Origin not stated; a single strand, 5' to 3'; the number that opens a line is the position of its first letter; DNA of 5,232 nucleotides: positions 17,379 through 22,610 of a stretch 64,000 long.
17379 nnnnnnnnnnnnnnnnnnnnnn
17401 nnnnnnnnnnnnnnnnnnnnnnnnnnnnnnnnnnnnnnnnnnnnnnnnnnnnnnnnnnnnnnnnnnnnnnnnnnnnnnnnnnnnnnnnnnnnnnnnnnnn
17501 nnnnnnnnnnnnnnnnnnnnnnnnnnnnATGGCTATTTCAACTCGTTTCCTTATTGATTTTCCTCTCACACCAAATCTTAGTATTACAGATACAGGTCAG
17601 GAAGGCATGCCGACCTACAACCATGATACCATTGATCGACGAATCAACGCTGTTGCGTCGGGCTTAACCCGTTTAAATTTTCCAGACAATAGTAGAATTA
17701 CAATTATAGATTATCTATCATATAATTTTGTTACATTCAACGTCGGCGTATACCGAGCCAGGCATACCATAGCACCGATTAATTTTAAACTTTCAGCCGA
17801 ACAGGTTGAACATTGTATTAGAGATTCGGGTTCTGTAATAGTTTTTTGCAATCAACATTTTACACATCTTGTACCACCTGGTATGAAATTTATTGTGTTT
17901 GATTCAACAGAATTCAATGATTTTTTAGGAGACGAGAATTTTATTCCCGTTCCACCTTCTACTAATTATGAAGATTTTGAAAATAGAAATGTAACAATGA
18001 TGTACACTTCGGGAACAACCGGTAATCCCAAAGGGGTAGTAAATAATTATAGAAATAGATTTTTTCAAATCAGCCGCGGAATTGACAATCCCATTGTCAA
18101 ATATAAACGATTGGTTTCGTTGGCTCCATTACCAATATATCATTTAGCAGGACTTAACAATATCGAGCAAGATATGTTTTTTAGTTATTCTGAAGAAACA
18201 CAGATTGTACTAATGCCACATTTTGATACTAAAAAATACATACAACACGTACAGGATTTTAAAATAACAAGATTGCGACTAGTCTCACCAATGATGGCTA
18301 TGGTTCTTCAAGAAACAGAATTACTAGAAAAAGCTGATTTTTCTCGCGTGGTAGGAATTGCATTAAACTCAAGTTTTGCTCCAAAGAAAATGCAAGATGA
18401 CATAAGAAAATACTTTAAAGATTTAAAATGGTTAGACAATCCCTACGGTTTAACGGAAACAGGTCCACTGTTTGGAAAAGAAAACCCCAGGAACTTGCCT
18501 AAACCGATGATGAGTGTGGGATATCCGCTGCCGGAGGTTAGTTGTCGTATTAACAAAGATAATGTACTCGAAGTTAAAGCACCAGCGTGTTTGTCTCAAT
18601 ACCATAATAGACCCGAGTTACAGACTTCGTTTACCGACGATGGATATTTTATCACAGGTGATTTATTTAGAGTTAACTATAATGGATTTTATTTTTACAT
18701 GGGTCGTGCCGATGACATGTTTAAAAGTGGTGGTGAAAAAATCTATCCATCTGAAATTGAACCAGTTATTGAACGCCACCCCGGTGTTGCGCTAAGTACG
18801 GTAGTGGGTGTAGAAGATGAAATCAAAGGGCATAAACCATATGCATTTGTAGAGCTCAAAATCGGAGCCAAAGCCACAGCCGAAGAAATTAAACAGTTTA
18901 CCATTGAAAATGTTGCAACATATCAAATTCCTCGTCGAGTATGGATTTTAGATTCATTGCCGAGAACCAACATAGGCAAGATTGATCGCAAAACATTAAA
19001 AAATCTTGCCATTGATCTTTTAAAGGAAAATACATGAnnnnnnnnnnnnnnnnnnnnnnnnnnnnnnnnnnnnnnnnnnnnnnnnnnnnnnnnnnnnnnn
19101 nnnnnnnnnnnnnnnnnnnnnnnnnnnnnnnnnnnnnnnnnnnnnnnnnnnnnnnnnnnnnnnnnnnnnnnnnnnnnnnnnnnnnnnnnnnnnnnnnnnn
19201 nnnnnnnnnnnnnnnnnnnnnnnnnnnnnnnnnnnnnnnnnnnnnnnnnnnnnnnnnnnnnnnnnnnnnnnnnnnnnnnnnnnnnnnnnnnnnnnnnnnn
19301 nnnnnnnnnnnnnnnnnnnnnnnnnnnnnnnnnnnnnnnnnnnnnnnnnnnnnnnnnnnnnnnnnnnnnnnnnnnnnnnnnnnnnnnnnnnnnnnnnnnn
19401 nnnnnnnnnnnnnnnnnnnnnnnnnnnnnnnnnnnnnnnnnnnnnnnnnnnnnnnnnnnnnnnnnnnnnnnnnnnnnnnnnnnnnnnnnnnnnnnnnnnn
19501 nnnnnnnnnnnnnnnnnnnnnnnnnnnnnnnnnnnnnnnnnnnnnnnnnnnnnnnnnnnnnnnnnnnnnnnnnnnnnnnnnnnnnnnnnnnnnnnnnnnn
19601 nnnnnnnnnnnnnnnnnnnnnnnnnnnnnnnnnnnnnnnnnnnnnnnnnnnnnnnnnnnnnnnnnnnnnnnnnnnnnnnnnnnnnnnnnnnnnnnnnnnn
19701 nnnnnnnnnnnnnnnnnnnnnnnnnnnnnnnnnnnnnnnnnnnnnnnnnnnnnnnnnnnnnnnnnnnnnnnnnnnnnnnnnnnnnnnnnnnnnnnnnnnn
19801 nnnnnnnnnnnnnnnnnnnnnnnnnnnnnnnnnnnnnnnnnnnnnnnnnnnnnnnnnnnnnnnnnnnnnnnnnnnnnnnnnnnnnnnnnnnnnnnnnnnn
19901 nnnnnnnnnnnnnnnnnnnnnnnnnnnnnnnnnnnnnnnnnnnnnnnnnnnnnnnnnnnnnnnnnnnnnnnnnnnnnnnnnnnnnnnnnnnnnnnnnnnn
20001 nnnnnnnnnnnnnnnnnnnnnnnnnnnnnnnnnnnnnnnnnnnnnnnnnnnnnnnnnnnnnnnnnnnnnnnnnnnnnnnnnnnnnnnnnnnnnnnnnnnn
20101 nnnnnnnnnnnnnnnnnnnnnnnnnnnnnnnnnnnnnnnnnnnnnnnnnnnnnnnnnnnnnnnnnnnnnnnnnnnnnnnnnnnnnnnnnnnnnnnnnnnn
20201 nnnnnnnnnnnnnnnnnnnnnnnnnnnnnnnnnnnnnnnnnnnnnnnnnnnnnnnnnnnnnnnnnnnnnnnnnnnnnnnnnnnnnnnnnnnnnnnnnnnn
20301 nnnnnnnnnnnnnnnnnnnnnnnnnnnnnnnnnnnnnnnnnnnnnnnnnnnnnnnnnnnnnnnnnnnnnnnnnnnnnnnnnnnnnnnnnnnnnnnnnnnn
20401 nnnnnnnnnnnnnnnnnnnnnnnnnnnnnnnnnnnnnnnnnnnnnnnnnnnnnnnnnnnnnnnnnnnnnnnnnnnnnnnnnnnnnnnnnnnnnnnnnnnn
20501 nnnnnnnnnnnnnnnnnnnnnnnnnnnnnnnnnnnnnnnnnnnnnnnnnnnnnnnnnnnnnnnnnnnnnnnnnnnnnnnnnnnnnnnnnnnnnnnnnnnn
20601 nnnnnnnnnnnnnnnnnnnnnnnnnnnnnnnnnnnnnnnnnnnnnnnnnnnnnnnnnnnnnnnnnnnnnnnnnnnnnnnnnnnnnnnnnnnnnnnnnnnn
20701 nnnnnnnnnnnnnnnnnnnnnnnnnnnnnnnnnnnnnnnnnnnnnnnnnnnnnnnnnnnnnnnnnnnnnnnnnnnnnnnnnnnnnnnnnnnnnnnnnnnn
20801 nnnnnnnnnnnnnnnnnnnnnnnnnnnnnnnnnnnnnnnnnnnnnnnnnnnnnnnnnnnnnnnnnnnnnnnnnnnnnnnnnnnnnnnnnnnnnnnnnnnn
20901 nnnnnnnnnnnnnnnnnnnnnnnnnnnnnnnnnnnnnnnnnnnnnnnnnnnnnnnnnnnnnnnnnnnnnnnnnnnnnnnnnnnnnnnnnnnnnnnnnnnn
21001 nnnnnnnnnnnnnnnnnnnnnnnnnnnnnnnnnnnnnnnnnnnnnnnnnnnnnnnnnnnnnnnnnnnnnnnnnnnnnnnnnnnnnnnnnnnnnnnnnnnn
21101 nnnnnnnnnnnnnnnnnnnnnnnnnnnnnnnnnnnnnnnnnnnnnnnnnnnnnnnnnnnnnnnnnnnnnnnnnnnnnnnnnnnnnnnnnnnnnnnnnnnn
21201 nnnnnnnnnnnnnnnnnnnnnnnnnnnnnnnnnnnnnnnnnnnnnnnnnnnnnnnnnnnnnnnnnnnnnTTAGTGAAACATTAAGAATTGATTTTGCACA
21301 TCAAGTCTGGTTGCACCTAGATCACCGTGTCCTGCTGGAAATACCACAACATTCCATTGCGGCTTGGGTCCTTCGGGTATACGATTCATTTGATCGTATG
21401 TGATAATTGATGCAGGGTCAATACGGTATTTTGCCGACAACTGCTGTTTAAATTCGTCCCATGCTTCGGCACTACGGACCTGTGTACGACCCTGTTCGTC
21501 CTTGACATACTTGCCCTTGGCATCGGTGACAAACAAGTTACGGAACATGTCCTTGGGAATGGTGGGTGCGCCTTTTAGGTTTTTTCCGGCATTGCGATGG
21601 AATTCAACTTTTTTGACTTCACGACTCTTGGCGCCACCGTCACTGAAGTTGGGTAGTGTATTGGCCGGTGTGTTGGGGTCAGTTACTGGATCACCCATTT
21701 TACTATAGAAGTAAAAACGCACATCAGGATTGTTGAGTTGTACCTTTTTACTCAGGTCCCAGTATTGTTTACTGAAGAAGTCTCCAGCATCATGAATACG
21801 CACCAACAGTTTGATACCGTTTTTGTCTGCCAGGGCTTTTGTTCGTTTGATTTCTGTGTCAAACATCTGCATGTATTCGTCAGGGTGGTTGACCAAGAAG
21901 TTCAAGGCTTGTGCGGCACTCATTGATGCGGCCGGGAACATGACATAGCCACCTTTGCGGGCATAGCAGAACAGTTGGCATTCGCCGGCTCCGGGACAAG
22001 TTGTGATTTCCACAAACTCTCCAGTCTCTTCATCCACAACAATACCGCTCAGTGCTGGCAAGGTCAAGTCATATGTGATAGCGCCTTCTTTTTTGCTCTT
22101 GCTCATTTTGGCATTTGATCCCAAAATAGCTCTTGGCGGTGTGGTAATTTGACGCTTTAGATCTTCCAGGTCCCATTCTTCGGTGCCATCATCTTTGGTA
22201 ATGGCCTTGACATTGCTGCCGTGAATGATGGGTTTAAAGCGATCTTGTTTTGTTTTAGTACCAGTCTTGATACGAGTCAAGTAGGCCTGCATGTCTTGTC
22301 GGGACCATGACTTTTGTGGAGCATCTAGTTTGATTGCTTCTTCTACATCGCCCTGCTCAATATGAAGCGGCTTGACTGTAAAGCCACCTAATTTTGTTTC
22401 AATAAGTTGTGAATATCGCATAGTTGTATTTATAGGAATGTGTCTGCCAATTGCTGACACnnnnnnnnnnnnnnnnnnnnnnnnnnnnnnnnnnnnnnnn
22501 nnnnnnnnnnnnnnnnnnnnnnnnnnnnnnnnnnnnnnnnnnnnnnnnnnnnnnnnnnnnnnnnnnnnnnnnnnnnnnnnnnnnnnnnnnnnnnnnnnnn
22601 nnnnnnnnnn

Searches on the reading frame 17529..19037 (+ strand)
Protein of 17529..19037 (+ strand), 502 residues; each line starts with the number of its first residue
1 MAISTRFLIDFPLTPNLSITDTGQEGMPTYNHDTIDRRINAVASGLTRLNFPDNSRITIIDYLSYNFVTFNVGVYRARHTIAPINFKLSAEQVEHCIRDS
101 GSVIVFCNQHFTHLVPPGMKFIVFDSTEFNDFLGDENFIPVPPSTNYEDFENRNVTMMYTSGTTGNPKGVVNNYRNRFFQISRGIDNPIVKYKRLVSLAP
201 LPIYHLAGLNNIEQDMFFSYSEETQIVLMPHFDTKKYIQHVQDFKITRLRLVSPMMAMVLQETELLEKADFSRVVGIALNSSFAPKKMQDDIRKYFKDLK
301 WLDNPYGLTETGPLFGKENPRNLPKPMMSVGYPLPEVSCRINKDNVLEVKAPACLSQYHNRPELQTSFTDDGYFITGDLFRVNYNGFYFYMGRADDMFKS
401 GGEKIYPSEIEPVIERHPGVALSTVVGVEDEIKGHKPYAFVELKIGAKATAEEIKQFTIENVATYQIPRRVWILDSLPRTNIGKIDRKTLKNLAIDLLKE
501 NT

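Call 51: search_protein_families(library=pfam, proteins=[window:17529-19037:+], max_evalue=0.001)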
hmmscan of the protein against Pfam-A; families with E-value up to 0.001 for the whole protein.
window:17529-19037:+ (502 aa): 2 families
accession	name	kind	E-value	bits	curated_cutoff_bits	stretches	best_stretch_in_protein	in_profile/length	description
PF00501.34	AMP-binding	-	4.7e-39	134.7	29.9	1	31-345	23-359/384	AMP-binding enzyme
PF13193.12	AMP-binding_C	-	1.9e-16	61.2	24.5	1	409-484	1-76/76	AMP-binding enzyme C-terminal domain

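Call 52: search_protein_families(library=phrogs, proteins=[window:17529-19037:+], max_evalue=0.00001)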
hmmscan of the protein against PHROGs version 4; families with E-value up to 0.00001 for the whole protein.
window:17529-19037:+ (502 aa): 2 families
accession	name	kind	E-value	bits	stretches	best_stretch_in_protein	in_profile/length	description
phrog_36676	-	unknown function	2.2e-36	126.3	1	345-496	414-571/585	-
phrog_28622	-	unknown function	7e-14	49.6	1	374-490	1934-2054/5652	-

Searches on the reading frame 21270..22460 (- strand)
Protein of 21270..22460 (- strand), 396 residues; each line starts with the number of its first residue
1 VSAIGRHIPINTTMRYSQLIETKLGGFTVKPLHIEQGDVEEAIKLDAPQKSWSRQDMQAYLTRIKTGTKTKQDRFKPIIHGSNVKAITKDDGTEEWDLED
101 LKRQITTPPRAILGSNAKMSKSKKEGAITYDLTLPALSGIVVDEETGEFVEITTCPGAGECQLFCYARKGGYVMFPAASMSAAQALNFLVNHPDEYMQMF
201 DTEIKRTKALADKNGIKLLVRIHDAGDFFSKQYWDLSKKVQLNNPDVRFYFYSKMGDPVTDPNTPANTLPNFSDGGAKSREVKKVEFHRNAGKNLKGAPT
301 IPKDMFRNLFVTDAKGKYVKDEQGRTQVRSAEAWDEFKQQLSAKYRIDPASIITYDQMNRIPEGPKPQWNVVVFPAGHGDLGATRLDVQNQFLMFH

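Call 51: search_protein_families(library=pfam, proteins=[window:21270-22460:-], max_evalue=0.001)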
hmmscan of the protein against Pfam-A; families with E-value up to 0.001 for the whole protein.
window:21270-22460:- (396 aa): 1 family
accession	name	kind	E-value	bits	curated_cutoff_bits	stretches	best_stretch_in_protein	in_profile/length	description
PF17338.8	GP88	-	1.4e-25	90.9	24.4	1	115-280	6-166/230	Gene product 88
